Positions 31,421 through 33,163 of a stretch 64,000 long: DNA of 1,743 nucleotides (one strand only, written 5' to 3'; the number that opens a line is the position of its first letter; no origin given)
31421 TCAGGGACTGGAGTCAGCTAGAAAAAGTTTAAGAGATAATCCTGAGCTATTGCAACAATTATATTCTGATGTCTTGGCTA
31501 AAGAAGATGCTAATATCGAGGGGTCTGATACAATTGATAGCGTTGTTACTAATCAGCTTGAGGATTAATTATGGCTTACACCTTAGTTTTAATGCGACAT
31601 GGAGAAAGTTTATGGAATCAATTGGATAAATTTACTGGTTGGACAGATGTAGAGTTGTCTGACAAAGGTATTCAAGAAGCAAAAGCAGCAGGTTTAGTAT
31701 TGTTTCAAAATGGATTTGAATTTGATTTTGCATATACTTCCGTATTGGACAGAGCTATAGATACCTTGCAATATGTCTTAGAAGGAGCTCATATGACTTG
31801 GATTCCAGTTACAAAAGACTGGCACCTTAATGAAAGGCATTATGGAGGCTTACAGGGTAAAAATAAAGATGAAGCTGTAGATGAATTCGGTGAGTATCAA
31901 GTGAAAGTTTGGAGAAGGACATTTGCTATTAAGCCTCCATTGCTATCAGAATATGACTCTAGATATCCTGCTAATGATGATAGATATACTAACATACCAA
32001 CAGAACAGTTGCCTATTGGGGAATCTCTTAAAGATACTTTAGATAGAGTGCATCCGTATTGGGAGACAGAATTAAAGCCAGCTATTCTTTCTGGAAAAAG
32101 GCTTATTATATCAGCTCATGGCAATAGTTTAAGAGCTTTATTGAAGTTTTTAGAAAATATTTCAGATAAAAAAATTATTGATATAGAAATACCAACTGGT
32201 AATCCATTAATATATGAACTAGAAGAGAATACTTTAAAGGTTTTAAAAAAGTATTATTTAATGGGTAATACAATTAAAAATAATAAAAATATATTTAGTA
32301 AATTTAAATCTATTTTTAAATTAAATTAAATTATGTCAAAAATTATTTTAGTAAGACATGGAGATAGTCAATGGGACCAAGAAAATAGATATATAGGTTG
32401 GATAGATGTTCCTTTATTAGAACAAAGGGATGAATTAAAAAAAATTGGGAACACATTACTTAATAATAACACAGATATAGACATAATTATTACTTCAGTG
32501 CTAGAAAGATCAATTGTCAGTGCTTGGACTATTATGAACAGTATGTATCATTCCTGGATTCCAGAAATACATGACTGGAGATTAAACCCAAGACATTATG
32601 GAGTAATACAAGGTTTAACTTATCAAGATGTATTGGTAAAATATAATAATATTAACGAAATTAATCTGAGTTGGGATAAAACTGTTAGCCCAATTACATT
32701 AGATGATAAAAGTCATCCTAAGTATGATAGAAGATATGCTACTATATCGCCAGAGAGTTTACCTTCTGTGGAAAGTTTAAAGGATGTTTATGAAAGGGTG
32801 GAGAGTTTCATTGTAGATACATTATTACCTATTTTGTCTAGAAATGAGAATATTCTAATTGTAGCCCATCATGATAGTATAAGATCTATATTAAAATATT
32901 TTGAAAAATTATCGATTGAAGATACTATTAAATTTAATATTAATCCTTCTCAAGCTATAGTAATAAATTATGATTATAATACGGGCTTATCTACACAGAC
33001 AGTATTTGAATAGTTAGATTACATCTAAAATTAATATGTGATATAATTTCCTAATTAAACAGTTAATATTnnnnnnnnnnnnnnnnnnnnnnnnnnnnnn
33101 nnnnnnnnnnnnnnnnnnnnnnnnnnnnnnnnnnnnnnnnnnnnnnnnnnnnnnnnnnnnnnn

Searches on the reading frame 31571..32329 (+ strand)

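Call 14: search_protein_families(library=pfam, proteins=[window:31571-32329:+], max_evalue=0.0001)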
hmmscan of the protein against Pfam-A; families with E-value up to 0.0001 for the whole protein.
window:31571-32329:+ (252 aa): 1 family
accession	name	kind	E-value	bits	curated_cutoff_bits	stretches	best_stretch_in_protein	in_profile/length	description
PF00300.27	His_Phos_1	-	1.2e-32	113.6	21.7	2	5-123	1-114/194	Histidine phosphatase superfamily (branch 1)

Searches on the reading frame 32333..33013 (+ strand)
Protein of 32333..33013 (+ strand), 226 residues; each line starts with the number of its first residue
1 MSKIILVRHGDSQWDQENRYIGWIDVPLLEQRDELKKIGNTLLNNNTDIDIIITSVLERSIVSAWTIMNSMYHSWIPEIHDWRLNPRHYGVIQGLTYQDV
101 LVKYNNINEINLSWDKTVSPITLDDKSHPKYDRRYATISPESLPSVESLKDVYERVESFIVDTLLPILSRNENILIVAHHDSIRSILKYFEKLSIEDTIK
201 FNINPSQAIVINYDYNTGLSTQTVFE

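Call 14: search_protein_families(library=pfam, proteins=[window:32333-33013:+], max_evalue=0.0001)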
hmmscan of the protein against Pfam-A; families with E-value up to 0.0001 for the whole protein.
window:32333-33013:+ (226 aa): 1 family
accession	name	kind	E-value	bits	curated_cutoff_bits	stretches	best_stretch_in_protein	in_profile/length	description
PF00300.27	His_Phos_1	-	2.7e-24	86.3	21.7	2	4-118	1-111/194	Histidine phosphatase superfamily (branch 1)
